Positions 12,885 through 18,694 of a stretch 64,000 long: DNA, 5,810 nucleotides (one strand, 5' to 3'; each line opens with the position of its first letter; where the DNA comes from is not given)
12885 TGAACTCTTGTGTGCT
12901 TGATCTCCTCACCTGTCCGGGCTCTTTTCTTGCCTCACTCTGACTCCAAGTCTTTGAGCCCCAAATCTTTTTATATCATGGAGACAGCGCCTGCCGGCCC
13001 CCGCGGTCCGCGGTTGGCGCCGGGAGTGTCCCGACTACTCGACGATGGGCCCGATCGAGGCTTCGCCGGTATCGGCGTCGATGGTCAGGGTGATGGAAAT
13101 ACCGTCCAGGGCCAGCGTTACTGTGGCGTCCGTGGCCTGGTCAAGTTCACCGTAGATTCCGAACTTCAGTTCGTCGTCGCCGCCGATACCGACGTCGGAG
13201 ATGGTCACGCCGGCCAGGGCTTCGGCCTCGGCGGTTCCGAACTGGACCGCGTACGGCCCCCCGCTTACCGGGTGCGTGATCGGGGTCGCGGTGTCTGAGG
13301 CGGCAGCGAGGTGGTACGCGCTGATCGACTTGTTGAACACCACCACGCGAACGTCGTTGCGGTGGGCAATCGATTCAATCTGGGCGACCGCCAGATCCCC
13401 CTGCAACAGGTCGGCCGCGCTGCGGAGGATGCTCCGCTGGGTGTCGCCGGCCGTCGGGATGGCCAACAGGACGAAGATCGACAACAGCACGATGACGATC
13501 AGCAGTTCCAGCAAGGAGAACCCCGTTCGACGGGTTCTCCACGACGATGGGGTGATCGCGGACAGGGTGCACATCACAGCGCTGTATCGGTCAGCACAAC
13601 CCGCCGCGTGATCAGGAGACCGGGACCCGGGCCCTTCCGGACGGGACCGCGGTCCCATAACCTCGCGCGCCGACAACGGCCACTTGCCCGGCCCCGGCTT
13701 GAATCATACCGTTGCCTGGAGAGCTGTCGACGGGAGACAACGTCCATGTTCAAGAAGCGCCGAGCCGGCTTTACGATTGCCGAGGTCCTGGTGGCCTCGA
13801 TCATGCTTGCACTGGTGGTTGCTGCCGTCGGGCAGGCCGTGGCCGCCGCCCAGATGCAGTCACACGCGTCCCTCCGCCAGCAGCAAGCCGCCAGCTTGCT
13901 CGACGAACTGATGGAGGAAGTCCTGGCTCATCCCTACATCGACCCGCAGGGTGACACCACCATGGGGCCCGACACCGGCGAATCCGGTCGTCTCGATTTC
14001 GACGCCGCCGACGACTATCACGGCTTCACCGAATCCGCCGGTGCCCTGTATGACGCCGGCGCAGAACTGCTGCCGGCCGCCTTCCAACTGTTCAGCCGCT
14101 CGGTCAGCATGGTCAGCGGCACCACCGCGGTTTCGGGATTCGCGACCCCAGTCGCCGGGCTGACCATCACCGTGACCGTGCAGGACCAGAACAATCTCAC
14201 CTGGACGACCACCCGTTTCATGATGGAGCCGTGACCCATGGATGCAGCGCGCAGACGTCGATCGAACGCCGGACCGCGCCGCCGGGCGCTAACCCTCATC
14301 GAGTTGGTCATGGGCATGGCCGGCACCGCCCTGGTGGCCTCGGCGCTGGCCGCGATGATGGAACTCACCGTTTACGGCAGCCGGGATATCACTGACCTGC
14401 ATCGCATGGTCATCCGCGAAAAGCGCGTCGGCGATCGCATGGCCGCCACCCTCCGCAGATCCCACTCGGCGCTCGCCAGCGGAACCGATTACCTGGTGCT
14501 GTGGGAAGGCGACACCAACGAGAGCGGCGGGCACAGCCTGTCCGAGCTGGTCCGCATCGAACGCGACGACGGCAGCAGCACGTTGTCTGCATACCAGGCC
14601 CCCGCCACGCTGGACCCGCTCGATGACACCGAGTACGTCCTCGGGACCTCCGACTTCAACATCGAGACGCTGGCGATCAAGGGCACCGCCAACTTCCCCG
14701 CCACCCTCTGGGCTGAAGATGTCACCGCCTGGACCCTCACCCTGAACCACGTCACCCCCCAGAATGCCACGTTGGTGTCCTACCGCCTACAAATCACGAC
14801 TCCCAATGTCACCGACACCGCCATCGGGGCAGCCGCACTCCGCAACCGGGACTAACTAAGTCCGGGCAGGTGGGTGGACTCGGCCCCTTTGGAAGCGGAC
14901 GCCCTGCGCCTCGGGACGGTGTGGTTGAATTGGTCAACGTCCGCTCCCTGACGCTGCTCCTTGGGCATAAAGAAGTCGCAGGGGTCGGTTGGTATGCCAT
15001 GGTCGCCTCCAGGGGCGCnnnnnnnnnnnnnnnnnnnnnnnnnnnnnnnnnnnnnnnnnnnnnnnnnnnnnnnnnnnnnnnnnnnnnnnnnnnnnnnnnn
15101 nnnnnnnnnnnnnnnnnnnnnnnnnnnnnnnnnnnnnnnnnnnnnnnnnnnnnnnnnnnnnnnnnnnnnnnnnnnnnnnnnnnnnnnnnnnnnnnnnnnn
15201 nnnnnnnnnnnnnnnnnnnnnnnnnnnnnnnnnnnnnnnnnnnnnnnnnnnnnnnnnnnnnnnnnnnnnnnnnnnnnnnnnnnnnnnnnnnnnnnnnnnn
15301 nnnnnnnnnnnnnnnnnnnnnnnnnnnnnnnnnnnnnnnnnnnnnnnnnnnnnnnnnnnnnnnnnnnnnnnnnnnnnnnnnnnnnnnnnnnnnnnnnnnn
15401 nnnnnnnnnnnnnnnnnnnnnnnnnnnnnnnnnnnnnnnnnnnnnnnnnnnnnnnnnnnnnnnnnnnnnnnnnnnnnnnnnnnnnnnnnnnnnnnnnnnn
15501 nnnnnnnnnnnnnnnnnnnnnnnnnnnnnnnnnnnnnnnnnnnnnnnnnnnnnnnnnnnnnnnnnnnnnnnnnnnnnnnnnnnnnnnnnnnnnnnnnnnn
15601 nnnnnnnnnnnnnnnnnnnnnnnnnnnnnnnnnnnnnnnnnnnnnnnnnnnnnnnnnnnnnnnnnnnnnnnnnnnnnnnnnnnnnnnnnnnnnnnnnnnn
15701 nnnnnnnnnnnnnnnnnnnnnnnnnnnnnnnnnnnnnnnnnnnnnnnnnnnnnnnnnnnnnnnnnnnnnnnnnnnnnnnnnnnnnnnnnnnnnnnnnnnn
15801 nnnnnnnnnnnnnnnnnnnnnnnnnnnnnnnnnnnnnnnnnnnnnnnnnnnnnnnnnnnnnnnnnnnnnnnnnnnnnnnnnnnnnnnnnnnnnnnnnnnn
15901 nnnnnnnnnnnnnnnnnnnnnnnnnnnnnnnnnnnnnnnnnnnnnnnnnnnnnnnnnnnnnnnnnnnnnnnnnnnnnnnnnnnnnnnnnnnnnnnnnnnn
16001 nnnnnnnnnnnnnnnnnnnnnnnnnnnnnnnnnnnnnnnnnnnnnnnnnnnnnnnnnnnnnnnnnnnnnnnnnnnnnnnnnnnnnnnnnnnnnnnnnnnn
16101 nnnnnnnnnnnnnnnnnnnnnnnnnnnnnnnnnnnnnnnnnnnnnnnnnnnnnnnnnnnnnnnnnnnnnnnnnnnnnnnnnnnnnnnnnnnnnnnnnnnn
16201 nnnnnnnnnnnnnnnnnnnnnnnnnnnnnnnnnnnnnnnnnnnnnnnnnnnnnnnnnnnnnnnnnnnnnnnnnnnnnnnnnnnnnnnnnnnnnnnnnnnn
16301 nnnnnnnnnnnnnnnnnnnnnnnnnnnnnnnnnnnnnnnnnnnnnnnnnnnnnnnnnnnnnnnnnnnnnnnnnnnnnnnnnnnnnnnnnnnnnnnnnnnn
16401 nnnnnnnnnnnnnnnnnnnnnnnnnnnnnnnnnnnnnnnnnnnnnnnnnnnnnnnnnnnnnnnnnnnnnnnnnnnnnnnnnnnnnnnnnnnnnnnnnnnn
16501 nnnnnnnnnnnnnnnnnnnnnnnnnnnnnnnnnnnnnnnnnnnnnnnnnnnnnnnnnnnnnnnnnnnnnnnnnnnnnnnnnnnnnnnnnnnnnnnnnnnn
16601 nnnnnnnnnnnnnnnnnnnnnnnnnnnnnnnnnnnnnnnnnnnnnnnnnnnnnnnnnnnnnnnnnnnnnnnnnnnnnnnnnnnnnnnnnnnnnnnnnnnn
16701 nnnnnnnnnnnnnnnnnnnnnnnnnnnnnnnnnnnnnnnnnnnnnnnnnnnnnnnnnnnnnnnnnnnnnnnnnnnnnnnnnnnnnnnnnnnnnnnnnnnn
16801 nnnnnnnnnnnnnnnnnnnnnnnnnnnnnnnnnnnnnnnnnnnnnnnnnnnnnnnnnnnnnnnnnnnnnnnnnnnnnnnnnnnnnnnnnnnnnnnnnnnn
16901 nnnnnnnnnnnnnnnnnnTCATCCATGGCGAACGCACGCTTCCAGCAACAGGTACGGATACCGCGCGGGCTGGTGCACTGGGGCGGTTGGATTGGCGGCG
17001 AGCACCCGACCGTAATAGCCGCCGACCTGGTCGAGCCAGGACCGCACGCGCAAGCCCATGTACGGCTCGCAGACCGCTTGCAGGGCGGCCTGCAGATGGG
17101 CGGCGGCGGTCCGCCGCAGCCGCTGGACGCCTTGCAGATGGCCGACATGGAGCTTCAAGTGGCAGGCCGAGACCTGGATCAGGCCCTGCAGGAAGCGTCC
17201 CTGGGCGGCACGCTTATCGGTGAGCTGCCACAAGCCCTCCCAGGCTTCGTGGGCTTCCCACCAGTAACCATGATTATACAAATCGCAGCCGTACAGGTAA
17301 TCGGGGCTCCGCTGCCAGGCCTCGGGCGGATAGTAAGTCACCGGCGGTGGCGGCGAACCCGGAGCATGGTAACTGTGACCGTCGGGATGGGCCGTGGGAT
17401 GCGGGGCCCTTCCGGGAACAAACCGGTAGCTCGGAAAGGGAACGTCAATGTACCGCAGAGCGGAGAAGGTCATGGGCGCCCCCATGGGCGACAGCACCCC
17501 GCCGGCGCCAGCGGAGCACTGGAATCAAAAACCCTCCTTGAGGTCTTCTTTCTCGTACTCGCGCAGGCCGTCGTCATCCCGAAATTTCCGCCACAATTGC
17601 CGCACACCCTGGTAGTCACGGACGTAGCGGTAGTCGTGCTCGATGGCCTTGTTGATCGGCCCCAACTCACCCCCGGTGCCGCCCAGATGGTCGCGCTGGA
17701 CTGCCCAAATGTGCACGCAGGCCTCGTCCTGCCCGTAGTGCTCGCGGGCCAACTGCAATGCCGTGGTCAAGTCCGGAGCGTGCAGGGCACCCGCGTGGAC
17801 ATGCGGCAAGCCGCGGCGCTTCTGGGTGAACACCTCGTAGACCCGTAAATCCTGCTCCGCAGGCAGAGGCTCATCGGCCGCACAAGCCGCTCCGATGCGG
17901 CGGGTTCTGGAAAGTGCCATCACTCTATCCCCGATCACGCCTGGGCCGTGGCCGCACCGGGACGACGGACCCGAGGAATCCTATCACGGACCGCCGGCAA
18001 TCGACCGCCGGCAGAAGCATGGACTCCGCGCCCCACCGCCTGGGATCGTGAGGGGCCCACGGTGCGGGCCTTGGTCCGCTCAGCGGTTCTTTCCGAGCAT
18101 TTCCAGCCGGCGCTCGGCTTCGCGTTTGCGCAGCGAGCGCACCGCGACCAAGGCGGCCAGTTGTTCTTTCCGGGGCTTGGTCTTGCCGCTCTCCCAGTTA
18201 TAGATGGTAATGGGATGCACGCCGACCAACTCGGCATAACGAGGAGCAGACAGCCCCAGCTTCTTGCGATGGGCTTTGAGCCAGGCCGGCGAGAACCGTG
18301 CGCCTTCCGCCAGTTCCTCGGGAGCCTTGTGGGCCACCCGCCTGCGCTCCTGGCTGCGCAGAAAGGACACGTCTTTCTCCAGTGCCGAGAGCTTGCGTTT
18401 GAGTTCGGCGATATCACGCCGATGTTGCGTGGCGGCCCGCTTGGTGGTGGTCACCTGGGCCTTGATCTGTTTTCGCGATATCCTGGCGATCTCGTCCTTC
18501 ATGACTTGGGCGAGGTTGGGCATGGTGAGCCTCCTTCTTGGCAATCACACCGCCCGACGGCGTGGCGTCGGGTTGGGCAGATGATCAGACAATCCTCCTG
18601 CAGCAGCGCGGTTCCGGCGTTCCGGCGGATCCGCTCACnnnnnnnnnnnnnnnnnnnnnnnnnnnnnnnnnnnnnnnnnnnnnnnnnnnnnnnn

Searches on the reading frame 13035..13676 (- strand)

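Call 77: search_protein_families(library=pfam, proteins=[window:13035-13676:-], max_evalue=0.0001)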
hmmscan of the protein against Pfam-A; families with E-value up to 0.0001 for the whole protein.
window:13035-13676:- (213 aa): 1 family
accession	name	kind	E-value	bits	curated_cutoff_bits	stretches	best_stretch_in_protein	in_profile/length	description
PF07963.17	N_methyl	-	3e-06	27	21.2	1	48-72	2-26/27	Prokaryotic N-terminal methylation motif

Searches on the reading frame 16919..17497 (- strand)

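Call 7: search_protein_families(library=pfam, proteins=[window:16919-17497:-], max_evalue=0.01)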
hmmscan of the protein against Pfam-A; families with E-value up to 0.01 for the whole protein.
window:16919-17497:- (192 aa): 1 family
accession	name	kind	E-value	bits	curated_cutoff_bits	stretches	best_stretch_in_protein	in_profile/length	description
PF03745.19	DUF309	-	3.7e-15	55.8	27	1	68-127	2-59/59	Domain of unknown function (DUF309)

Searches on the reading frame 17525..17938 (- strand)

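Call 7: search_protein_families(library=pfam, proteins=[window:17525-17938:-], max_evalue=0.01)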
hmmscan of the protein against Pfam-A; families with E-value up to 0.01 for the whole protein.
window:17525-17938:- (137 aa): 1 family
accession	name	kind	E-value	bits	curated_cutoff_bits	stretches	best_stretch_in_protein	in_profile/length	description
PF06243.16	PaaB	-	6.6e-16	58.8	27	1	32-113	3-86/89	Phenylacetic acid degradation B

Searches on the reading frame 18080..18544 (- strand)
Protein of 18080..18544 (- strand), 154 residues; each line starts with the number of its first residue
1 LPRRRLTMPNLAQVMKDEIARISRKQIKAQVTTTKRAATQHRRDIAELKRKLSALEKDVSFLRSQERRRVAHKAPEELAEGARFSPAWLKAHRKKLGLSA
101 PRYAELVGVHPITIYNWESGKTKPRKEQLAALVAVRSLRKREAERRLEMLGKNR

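Call 7: search_protein_families(library=pfam, proteins=[window:18080-18544:-], max_evalue=0.01)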
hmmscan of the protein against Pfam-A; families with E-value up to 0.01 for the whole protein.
window:18080-18544:- (154 aa): 4 families
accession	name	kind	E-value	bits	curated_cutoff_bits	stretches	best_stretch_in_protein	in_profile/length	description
PF01381.28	HTH_3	-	3.8e-08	33.7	23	1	89-133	1-45/55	Helix-turn-helix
PF13560.12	HTH_31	-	1.1e-07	32.5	27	1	89-135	6-53/64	Helix-turn-helix domain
PF09789.14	CC149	-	0.00092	19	30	1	20-73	59-112/316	Coiled-coil domain-containing protein 149-A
PF12844.13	HTH_19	-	0.001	19.3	30.2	0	89-129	4-44/64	Helix-turn-helix domain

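Call 8: search_protein_families(library=phrogs, proteins=[window:18080-18544:-], max_evalue=0.01)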
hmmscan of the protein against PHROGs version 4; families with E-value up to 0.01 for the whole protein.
window:18080-18544:- (154 aa): 13 families
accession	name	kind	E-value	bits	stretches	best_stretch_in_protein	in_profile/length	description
phrog_2104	-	unknown function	3.3e-08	34.7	1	71-132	27-87/103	-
phrog_2328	-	transcription regulation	2e-06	28.6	1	89-132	20-63/128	transcriptional repressor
phrog_8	-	transcription regulation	2.9e-06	28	1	89-132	165-204/346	transcriptional regulator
phrog_4836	-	transcription regulation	1.1e-05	26.1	1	87-134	78-125/194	CII-like regulator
phrog_3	-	transcription regulation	1.6e-05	25.9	1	28-133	26-134/430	transcriptional repressor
phrog_2439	-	transcription regulation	3.2e-05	24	1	82-135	5-58/367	transcriptional regulator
phrog_4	-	transcription regulation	7.8e-05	22.8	1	87-131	140-179/400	transcriptional repressor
phrog_7950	-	transcription regulation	0.00018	22.5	1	83-123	6-46/68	transcriptional repressor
phrog_4779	-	transcription regulation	0.00045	21.7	0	89-128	7-46/98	transcriptional regulator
phrog_14076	-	transcription regulation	0.00066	21.2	1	84-134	13-65/86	transcriptional regulator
phrog_23106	-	unknown function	0.0019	19.2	0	91-135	23-67/102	-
phrog_1373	-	transcription regulation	0.0055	17.7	0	76-125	60-104/166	transcriptional regulator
phrog_4031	-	unknown function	0.0099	15.3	1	55-133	492-568/626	-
